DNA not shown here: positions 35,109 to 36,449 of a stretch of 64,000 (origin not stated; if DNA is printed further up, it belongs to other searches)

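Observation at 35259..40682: Polyprenyl-phosphate sugar glycosylation module: GT2 synthase-like, ArnT/PMT-like GT-C and DPPR-synthase-like UbiA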

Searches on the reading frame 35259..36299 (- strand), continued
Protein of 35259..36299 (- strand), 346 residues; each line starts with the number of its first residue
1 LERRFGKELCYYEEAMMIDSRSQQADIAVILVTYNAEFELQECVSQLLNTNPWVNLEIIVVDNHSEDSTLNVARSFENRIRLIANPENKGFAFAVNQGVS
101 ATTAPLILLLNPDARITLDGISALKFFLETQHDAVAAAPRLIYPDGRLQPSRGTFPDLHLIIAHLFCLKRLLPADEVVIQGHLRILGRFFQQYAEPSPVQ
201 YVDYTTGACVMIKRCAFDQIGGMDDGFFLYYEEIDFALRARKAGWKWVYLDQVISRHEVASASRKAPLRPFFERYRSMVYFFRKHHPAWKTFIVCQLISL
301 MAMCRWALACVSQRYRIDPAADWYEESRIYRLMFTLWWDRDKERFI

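Call 61: fold_search(model_id=the predicted structure, library=pdb)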
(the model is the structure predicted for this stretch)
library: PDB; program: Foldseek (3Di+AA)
matches with E <= 10: 1646; with E <= 0.001: 468
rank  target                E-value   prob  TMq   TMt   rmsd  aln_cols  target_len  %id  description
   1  6p61_B                7.7e-14  1.00  0.47  0.82   4.5       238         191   21  Structure of a Glycosyltransferase from Leptospira borgpetersenii serovar Hardjo-bovis (strain JB197) (released 2019-07-10)
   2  8ujg_A                8.2e-14  1.00  0.52  0.35   6.4       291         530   19  X-ray crystal structure of Toxoplasma gondii GalNAc-T3 in complex with UDP-GalNAc, Mn2+, and the mono-glycopeptide Srs (released 2024-05-15)
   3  8ujf_A                9.8e-14  1.00  0.53  0.36   6.2       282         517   19  X-ray crystal structure of Toxoplasma gondii GalNAc-T3 in complex with UDP-GalNAc, Mn2+, and Muc5AC-3,13 (released 2024-05-15)
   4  8uhz                  1.0e-13  1.00  0.52  0.36   6.4       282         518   20  X-ray crystal structure of Toxoplasma gondii GalNAc-T3 in complex with Mn2+ (released 2024-05-15)
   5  9omk_B                1.8e-13  1.00  0.47  0.63   8.8       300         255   17  WrtF fucosyltransferase - trisaccharide acceptor (released 2025-10-29)
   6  6e7i_A                2.3e-13  1.00  0.55  0.40  10.4       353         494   13  Human ppGalNAcT2 I253A/L310A Mutant with EA2 and UDP (released 2020-01-29)
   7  8ujg_B                2.4e-13  1.00  0.53  0.36   6.4       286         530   19  X-ray crystal structure of Toxoplasma gondii GalNAc-T3 in complex with UDP-GalNAc, Mn2+, and the mono-glycopeptide Srs (released 2024-05-15)
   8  8ui1                  3.1e-13  1.00  0.55  0.37   5.8       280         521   20  X-ray crystal structure of Toxoplasma gondii GalNAc-T3 at pH 7.3 (released 2024-05-15)
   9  6nqt_E                4.1e-13  1.00  0.59  0.43   8.8       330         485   14  GalNac-T2 soaked with UDP-sugar (released 2020-01-29)
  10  8uje                  4.4e-13  1.00  0.52  0.35   7.8       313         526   18  X-ray crystal structure of Toxoplasma gondii GalNAc-T3 in complex with UDP-GalNAc, Mn2+, and Muc5AC-3,13 (released 2024-05-15)
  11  6p61_C                4.6e-13  1.00  0.46  0.81   4.5       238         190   20  Structure of a Glycosyltransferase from Leptospira borgpetersenii serovar Hardjo-bovis (strain JB197) (released 2019-07-10)
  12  6nqt_A                6.7e-13  1.00  0.59  0.42   8.7       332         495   14  GalNac-T2 soaked with UDP-sugar (released 2020-01-29)
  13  8ui6_A                9.0e-13  1.00  0.52  0.35   6.5       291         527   19  X-ray crystal structure of Toxoplasma gondii GalNAc-T3 in complex with UDP-GalNAc, Mn2+, and Muc5AC-3,13 (released 2024-05-15)
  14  6nqt_F                9.0e-13  1.00  0.58  0.42   8.8       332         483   14  GalNac-T2 soaked with UDP-sugar (released 2020-01-29)
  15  6pxu_B                9.0e-13  1.00  0.55  0.37   9.2       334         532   18  Crystal structure of human GalNAc-T12 bound to a diglycosylated peptide, Mn2+, and UDP (released 2019-09-25)
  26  6yv7_B                2.3e-12  1.00  0.51  0.51   8.3       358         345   15  Mannosyltransferase PcManGT from Pyrobaculum calidifontis (released 2020-07-22)
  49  6yv7_A                6.9e-12  1.00  0.50  0.50   7.7       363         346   16  Mannosyltransferase PcManGT from Pyrobaculum calidifontis (released 2020-07-22)
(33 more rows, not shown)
